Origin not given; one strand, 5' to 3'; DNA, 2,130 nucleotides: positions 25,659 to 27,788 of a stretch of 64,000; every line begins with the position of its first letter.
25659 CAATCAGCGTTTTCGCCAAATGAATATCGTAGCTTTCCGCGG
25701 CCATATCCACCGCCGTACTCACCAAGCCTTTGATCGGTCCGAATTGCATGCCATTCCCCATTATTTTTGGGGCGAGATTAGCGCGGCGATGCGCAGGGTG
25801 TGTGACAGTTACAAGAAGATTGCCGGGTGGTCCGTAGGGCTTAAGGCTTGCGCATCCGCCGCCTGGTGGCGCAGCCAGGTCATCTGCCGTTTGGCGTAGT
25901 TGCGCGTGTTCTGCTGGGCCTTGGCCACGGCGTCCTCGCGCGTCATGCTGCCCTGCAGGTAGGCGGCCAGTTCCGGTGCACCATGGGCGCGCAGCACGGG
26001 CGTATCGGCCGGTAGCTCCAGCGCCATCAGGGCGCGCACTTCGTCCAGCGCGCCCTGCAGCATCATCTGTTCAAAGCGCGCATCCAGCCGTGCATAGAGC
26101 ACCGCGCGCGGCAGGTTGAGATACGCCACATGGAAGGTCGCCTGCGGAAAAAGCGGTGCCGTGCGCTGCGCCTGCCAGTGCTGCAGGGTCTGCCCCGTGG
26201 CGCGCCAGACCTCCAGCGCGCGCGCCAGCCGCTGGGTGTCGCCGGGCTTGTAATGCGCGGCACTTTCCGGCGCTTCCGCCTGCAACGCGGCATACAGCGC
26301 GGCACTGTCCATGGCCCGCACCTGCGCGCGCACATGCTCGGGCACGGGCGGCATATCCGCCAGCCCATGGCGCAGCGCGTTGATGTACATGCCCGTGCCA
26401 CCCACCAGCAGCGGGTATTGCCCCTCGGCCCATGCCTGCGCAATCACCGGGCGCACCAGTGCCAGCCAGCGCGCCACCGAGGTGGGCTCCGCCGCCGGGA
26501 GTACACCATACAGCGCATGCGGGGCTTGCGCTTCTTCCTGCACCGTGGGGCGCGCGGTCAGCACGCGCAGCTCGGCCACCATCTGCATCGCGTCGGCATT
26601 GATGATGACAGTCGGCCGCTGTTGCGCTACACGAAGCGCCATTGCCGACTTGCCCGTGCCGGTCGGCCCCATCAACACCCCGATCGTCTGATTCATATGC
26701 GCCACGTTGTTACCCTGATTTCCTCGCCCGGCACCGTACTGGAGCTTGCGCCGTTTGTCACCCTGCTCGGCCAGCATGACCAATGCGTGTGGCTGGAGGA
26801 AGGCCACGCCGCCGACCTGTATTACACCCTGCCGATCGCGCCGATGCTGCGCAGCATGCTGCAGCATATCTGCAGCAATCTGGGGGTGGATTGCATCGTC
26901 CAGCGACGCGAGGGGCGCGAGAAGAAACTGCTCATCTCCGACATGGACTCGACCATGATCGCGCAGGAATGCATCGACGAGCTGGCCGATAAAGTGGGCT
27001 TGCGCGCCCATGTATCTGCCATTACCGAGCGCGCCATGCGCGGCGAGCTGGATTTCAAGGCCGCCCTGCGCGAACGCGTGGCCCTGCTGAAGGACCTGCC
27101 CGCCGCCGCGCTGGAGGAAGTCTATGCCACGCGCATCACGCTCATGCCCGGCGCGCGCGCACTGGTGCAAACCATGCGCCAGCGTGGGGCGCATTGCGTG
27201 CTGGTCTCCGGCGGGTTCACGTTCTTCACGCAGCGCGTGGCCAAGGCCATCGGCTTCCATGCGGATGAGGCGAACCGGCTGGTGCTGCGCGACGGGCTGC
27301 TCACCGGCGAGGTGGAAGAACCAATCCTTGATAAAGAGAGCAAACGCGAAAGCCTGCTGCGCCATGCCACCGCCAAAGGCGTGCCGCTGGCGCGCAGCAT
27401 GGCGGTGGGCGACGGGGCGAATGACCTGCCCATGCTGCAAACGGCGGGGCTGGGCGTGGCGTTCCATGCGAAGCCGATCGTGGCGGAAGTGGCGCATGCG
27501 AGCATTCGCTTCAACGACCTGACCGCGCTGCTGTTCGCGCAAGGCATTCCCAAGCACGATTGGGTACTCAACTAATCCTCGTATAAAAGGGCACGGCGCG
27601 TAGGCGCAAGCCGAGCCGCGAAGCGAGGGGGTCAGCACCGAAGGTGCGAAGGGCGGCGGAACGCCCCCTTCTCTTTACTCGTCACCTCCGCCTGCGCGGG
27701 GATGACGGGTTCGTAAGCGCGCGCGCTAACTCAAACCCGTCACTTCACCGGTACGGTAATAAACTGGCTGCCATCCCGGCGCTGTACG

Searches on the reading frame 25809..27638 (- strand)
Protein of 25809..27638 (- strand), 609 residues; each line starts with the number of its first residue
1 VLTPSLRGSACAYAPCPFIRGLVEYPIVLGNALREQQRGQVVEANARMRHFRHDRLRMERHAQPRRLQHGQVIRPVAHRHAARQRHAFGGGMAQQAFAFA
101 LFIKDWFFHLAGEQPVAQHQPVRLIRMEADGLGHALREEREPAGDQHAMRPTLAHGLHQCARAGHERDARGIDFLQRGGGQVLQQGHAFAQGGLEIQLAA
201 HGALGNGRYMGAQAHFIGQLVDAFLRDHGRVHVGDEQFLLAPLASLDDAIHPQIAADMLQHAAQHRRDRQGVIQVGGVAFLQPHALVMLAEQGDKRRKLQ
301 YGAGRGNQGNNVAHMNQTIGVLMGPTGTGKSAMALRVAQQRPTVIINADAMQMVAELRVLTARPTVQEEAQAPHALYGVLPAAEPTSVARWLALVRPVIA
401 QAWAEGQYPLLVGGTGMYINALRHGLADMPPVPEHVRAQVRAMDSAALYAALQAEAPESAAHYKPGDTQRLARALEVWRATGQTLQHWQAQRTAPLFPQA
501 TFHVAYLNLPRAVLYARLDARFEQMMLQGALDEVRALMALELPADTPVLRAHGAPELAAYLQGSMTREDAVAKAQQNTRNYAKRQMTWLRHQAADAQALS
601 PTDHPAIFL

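Call 81: search_protein_families(library=pfam, proteins=[window:25809-27638:-], max_evalue=0.0001)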
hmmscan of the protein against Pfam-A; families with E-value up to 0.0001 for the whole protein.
window:25809-27638:- (609 aa): 3 families
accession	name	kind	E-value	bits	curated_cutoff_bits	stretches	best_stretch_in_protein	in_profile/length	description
PF01715.23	IPPT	-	3.8e-68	230.2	23.6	1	355-592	4-243/243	IPP transferase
PF01745.22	IPT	-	7.5e-07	29.2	20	1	320-368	4-52/233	Isopentenyl transferase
PF13671.12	AAA_33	-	8.5e-06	26.6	27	0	321-376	3-55/143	AAA domain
